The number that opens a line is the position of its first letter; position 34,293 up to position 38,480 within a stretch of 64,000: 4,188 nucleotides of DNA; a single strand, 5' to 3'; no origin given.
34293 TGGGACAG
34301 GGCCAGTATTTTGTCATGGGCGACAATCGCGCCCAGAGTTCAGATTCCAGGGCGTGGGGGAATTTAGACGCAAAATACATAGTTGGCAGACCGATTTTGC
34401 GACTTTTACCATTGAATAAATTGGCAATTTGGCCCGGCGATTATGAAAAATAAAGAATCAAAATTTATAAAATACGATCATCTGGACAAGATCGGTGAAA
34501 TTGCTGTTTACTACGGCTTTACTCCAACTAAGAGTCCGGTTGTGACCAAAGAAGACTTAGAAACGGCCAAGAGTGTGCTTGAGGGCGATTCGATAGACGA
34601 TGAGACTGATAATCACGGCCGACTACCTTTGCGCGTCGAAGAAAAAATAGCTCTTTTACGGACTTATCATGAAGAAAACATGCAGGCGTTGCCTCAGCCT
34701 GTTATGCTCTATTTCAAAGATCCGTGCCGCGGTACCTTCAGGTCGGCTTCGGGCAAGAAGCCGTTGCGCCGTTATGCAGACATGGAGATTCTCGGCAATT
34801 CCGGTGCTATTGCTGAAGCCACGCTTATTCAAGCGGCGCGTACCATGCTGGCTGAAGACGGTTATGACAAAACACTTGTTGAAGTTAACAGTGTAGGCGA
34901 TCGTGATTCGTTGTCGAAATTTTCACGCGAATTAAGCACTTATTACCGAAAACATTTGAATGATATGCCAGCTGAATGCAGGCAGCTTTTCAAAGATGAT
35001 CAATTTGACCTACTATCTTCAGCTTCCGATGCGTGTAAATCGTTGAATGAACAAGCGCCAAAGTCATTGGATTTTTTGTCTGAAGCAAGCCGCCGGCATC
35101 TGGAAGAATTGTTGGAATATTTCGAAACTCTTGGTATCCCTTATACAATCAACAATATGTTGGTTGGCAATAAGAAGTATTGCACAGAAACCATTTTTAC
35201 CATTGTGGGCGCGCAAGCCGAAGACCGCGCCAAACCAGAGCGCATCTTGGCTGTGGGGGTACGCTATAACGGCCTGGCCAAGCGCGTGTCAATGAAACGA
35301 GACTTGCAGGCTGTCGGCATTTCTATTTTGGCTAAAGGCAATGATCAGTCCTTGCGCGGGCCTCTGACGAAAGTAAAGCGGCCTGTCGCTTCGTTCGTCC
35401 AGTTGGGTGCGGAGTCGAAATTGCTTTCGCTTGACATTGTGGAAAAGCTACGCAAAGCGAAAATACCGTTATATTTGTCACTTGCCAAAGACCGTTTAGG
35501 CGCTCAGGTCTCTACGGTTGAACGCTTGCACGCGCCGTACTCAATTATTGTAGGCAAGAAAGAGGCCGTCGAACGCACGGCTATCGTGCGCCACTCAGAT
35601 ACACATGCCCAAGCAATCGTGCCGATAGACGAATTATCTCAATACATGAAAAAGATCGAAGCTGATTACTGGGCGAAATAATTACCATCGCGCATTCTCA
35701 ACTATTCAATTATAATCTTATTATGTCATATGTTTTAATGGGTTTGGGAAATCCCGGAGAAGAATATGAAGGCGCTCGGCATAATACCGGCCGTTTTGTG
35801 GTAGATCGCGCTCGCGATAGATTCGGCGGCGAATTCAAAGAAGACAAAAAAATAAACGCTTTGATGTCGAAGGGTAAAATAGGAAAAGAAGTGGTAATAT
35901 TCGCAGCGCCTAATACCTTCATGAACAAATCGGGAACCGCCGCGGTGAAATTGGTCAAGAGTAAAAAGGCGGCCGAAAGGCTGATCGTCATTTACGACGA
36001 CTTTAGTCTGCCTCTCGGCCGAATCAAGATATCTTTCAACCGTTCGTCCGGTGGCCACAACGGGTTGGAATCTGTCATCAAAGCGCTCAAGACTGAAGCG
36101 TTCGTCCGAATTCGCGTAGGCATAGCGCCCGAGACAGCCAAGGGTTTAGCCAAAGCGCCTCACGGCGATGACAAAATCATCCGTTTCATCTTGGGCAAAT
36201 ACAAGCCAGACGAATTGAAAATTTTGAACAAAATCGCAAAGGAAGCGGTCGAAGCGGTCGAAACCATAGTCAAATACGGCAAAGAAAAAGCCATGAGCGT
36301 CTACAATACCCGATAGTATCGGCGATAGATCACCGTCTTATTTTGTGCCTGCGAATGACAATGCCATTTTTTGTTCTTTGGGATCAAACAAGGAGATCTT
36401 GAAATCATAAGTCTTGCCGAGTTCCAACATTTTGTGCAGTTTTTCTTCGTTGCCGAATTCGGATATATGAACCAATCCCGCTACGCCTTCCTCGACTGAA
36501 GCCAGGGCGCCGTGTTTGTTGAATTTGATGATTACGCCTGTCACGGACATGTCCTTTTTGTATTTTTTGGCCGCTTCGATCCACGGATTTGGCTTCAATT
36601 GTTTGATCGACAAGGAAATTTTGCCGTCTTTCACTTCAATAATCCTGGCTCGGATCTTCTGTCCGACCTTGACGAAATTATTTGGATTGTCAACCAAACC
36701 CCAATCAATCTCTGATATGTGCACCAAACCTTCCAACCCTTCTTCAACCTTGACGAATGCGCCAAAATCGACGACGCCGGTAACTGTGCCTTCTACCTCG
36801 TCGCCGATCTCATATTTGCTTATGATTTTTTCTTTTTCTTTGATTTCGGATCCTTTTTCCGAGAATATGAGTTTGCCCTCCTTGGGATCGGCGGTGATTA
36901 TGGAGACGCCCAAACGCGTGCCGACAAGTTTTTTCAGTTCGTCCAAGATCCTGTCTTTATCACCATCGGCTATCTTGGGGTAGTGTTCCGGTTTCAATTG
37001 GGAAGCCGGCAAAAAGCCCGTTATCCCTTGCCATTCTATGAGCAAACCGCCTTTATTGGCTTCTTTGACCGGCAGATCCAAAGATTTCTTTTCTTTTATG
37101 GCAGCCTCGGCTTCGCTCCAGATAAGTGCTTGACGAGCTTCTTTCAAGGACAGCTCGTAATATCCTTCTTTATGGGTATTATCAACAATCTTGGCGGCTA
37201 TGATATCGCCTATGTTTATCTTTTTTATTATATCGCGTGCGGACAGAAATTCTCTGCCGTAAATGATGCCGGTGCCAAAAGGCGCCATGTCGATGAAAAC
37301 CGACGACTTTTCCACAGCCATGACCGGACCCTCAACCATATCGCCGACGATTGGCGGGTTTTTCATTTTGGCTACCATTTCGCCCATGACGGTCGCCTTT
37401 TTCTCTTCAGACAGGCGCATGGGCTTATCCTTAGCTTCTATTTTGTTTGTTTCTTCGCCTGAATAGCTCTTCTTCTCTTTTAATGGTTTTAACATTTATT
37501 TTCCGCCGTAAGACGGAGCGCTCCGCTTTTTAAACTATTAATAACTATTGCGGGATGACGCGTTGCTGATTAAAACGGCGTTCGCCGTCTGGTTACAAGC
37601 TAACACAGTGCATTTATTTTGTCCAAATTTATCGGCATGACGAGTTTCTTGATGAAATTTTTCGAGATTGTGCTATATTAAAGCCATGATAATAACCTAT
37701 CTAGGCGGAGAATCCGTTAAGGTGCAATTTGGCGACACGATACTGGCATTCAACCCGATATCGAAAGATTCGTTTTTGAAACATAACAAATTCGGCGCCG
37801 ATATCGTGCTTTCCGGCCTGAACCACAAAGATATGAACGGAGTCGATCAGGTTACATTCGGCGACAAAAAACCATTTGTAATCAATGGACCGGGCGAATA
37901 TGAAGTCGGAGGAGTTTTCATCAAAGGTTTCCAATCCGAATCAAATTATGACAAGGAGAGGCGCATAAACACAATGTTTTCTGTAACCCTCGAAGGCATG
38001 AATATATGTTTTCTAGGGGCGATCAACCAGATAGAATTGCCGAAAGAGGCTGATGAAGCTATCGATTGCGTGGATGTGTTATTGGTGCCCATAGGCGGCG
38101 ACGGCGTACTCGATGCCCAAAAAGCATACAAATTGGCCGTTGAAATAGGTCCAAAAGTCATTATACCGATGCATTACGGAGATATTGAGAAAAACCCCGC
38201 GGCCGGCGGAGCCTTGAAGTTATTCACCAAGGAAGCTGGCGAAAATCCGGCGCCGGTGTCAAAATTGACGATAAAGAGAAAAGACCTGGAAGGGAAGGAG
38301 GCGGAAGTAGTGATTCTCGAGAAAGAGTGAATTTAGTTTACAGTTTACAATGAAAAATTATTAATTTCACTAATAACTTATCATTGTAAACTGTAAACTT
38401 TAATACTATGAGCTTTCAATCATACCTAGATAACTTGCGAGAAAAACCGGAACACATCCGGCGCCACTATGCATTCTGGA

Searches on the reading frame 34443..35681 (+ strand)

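Call 16: search_protein_families(library=pfam, proteins=[window:34443-35681:+], max_evalue=0.001)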
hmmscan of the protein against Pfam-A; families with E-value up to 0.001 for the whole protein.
window:34443-35681:+ (412 aa): 2 families
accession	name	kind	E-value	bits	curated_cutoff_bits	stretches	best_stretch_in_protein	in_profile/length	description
PF03129.25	HGTP_anticodon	-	9e-11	42.2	21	1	329-404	18-93/94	Anticodon binding domain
PF13393.11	tRNA-synt_His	-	8.6e-06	25.6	25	1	114-295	116-303/308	Histidyl-tRNA synthetase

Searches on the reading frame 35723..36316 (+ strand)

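Call 16: search_protein_families(library=pfam, proteins=[window:35723-36316:+], max_evalue=0.001)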
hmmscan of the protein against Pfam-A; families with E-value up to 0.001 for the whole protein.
window:35723-36316:+ (197 aa): 1 family
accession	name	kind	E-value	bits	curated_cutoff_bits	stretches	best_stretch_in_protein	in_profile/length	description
PF01195.25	Pept_tRNA_hydro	-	2.1e-51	174.8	27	1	5-195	2-183/183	Peptidyl-tRNA hydrolase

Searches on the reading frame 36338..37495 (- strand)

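Call 16: search_protein_families(library=pfam, proteins=[window:36338-37495:-], max_evalue=0.001)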
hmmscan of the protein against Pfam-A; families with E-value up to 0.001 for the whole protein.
window:36338-37495:- (385 aa): 3 families
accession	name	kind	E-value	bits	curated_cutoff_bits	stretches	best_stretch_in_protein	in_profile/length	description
PF00575.29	S1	-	6.1e-39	132.7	22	2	227-298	1-74/74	S1 RNA binding domain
PF23459.1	S1_RRP5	-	2.3e-10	41.3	27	1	231-293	4-66/72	RRP5 S1 domain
PF21543.3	CvfB_2nd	-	7.2e-05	23.1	27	0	234-298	17-75/76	Virulence regulatory factor CvfB, second domain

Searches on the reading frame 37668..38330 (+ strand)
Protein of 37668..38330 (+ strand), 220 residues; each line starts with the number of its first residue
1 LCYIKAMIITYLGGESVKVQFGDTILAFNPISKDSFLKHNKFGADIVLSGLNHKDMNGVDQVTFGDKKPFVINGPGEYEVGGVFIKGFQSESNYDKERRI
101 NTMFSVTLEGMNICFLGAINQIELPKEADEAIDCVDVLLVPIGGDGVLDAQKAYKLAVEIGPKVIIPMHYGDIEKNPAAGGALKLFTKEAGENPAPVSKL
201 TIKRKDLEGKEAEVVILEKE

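Call 16: search_protein_families(library=pfam, proteins=[window:37668-38330:+], max_evalue=0.001)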
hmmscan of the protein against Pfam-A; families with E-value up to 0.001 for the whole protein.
window:37668-38330:+ (220 aa): 2 families
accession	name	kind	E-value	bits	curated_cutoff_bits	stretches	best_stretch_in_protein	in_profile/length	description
PF13483.12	Lactamase_B_3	-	2.6e-24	86.5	24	1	9-169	2-160/160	Beta-lactamase superfamily domain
PF12706.13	Lactamase_B_2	-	2e-05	24.7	27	1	69-170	95-200/200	Beta-lactamase superfamily domain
